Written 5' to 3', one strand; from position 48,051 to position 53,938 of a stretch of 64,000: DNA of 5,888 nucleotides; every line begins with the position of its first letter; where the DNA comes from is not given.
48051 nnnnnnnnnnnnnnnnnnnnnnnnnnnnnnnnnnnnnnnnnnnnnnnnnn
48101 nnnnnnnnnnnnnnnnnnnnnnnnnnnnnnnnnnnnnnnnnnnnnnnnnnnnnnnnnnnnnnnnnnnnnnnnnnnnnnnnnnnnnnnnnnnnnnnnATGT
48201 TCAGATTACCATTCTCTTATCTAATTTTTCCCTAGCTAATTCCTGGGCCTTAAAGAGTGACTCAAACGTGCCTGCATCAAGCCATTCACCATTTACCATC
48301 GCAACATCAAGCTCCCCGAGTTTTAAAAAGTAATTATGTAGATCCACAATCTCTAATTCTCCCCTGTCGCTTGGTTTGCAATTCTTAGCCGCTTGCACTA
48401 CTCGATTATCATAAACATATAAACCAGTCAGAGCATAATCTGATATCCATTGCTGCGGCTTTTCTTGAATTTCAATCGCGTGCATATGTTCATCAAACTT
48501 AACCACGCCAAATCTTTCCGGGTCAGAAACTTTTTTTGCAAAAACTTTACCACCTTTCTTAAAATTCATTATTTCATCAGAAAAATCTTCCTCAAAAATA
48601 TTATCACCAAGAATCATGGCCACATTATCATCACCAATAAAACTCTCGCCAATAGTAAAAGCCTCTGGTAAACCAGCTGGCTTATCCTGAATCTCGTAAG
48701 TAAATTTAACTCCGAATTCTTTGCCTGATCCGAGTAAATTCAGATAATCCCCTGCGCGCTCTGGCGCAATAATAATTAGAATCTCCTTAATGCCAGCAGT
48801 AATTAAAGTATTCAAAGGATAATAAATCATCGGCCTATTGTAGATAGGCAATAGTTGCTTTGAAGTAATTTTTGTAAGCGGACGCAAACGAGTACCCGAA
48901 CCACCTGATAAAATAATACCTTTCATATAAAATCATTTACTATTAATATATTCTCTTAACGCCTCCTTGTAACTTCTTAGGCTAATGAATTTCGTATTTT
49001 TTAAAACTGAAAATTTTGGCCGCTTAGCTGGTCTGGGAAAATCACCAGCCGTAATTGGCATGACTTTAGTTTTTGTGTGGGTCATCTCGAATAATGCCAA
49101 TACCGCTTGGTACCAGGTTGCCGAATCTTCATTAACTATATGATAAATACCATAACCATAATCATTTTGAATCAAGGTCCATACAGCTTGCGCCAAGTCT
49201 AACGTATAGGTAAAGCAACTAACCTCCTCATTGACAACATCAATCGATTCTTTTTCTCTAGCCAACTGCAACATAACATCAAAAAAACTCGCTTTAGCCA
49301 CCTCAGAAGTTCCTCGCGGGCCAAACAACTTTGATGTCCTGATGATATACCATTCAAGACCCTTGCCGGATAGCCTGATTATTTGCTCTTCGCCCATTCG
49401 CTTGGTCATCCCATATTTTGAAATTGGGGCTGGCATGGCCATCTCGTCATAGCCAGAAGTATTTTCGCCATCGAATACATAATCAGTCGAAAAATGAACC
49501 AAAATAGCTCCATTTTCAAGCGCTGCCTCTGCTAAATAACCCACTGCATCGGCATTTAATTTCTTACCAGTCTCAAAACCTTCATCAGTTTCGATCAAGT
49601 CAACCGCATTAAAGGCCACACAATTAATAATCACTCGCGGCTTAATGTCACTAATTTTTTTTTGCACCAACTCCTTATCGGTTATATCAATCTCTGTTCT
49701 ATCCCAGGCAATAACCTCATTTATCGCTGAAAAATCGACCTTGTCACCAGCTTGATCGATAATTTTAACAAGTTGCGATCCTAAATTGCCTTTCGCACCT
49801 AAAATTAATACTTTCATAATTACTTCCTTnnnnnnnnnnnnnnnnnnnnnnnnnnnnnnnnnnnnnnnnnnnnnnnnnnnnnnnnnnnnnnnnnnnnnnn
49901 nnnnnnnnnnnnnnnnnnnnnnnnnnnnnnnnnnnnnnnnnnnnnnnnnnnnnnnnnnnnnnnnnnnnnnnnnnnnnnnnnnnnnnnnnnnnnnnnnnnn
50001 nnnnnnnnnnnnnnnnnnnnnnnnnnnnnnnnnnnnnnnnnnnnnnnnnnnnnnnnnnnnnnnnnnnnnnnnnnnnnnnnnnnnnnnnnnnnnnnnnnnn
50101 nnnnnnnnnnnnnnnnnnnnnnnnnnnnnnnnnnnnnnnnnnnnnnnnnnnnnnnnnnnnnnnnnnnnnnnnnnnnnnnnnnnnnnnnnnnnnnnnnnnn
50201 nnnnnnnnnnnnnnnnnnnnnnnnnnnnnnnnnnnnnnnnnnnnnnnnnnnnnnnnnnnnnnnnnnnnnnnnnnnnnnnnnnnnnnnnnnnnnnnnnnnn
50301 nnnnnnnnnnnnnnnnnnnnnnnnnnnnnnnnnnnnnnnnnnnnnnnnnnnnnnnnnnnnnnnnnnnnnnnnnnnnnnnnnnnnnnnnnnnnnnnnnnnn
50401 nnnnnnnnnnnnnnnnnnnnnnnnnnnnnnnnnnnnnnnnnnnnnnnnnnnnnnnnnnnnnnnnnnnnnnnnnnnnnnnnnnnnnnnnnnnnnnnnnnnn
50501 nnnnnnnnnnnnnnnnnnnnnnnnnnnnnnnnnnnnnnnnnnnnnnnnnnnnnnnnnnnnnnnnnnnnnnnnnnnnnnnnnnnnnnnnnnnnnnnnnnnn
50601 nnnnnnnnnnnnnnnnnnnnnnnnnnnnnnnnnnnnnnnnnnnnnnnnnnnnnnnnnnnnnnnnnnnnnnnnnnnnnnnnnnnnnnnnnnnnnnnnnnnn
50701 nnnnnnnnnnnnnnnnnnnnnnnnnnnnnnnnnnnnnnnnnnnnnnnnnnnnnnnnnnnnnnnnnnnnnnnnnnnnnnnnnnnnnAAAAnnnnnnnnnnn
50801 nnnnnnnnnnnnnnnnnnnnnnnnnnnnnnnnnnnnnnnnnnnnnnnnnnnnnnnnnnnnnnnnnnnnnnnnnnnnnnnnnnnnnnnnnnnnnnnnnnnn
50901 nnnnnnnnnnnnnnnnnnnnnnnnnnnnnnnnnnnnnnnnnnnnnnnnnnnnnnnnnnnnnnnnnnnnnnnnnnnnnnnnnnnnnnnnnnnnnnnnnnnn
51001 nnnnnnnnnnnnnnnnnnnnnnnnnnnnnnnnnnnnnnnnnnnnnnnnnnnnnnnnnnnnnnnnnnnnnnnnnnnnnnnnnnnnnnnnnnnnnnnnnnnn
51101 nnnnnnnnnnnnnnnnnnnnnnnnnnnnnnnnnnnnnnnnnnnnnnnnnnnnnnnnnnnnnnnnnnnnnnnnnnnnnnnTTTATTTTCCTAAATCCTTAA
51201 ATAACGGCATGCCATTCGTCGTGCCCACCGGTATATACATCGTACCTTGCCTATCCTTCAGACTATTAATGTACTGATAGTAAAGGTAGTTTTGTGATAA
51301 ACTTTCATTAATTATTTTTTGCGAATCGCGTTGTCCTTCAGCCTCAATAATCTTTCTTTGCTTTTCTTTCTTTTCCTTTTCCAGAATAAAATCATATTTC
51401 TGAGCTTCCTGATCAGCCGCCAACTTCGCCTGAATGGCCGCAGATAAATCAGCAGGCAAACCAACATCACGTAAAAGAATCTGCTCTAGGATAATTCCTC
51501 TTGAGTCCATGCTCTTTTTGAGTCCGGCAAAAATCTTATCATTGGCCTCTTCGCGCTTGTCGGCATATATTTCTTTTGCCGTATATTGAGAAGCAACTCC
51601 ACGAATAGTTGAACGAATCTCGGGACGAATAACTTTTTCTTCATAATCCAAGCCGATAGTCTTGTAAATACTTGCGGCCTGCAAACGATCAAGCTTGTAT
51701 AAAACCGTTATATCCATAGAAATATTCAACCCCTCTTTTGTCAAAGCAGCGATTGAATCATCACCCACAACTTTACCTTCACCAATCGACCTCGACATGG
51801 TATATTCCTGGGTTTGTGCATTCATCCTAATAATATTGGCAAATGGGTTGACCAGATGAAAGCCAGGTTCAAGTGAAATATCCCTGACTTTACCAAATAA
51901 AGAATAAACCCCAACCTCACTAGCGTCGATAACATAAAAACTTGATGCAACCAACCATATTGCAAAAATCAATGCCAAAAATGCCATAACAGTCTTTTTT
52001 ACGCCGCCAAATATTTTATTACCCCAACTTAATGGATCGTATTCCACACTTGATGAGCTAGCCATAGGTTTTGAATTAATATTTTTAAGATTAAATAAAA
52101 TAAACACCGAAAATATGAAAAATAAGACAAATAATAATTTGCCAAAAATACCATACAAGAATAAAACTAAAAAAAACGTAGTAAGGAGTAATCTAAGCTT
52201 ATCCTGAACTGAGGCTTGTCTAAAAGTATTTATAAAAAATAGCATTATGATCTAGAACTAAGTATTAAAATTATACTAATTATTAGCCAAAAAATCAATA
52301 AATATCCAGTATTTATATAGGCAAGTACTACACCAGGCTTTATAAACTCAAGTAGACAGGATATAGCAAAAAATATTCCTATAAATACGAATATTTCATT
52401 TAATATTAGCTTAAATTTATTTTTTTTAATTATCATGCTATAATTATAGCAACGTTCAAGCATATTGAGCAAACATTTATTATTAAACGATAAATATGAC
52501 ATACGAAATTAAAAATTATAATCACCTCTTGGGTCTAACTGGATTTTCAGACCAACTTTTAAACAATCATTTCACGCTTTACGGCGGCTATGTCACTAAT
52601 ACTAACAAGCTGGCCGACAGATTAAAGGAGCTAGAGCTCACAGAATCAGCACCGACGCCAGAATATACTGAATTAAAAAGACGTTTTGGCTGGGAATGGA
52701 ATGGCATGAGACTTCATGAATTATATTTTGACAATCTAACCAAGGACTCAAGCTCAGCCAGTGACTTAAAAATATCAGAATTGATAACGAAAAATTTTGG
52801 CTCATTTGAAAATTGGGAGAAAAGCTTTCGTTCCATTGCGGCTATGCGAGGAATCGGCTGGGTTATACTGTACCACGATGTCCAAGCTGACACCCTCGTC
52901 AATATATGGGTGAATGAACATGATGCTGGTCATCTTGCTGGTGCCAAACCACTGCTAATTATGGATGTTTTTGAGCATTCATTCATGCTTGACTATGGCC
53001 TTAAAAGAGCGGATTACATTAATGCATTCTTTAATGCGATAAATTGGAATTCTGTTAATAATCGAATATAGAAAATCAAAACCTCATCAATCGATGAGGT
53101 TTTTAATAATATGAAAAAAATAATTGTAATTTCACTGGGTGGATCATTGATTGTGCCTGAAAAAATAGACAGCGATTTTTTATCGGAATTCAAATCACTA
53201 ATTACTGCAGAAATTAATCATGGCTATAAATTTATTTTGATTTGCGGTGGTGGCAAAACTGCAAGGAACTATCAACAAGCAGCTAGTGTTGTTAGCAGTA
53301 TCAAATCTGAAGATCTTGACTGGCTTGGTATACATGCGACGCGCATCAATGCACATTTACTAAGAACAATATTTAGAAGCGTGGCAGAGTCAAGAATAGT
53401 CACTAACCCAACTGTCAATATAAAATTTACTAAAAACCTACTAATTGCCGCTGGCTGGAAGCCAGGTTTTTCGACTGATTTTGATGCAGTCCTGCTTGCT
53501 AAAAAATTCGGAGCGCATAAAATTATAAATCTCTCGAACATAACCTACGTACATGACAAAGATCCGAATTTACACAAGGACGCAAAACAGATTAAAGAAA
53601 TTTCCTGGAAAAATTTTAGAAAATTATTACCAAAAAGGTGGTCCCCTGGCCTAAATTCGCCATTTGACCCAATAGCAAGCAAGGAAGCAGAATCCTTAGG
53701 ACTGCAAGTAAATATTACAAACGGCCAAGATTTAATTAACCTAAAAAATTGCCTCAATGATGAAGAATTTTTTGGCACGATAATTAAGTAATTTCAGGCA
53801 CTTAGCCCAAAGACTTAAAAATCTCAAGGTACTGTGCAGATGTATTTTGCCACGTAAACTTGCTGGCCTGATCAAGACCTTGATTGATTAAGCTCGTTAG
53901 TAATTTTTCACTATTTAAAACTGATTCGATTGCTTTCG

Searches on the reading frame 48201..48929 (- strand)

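Call 70: search_protein_families(library=pfam, proteins=[window:48201-48929:-], max_evalue=0.001)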
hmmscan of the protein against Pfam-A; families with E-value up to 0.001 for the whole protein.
window:48201-48929:- (242 aa): 2 families
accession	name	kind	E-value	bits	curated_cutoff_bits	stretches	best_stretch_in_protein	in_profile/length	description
PF00483.29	NTP_transferase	-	2.4e-58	198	21.2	1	3-232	1-242/245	Nucleotidyl transferase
PF12804.13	NTP_transf_3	-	4.2e-08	34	27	1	4-121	1-108/160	MobA-like NTP transferase domain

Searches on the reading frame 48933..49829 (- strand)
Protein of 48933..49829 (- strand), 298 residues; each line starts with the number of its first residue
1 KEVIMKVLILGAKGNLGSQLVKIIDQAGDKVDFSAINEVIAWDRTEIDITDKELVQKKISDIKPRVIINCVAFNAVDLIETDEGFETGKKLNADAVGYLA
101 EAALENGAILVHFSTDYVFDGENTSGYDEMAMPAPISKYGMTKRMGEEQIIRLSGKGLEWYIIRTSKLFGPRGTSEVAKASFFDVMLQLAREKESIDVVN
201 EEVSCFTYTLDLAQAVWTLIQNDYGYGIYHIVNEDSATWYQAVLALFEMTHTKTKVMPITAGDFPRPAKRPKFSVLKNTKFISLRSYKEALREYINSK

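Call 70: search_protein_families(library=pfam, proteins=[window:48933-49829:-], max_evalue=0.001)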
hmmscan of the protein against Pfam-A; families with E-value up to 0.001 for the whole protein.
window:48933-49829:- (298 aa): 4 families
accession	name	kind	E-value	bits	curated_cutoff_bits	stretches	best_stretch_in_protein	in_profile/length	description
PF04321.23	RmlD_sub_bind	-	2.3e-69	234.1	27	1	5-296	1-283/287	RmlD substrate binding domain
PF01370.27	Epimerase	-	5.5e-23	82.1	20.9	1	7-224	1-232/240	NAD dependent epimerase/dehydratase family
PF16363.11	GDP_Man_Dehyd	-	3.1e-11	43.7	27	1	45-225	57-242/332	GDP-mannose 4,6 dehydratase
PF02719.21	Polysacc_synt_2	-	4e-05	23.4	20.2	0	47-156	61-155/293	Polysaccharide biosynthesis protein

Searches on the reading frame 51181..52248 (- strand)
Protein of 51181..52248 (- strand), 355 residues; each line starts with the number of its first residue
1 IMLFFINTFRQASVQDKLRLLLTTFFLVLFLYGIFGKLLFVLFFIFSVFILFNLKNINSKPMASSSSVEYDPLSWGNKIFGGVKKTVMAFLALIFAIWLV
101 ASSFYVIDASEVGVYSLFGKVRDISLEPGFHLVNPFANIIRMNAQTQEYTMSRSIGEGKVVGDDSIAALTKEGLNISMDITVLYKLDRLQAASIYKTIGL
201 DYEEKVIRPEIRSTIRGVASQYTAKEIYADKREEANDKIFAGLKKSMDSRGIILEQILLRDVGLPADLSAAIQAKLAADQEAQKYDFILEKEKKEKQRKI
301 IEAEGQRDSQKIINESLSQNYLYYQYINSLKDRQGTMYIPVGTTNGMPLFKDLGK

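Call 78: search_protein_families(library=pfam, proteins=[window:51181-52248:-], max_evalue=0.00001)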
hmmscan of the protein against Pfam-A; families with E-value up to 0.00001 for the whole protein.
window:51181-52248:- (355 aa): 1 family
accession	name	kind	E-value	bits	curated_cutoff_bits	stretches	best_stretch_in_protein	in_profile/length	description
PF01145.31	Band_7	-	2.6e-35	122.5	23.6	1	106-297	2-166/176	SPFH domain / Band 7 family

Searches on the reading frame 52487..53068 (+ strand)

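Call 70: search_protein_families(library=pfam, proteins=[window:52487-53068:+], max_evalue=0.001)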
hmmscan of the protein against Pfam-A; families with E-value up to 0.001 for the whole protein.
window:52487-53068:+ (194 aa): 1 family
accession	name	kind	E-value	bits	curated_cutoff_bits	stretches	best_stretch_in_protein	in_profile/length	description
PF02777.23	Sod_Fe_C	-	2.3e-27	95.5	20.9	1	95-193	4-102/102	Iron/manganese superoxide dismutases, C-terminal domain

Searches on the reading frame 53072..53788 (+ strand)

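Call 70: search_protein_families(library=pfam, proteins=[window:53072-53788:+], max_evalue=0.001)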
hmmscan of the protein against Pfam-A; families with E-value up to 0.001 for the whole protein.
window:53072-53788:+ (239 aa): 1 family
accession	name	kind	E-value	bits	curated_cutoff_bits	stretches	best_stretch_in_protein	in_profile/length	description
PF00696.33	AA_kinase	-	2.4e-24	86.8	24.9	1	16-217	1-234/234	Amino acid kinase family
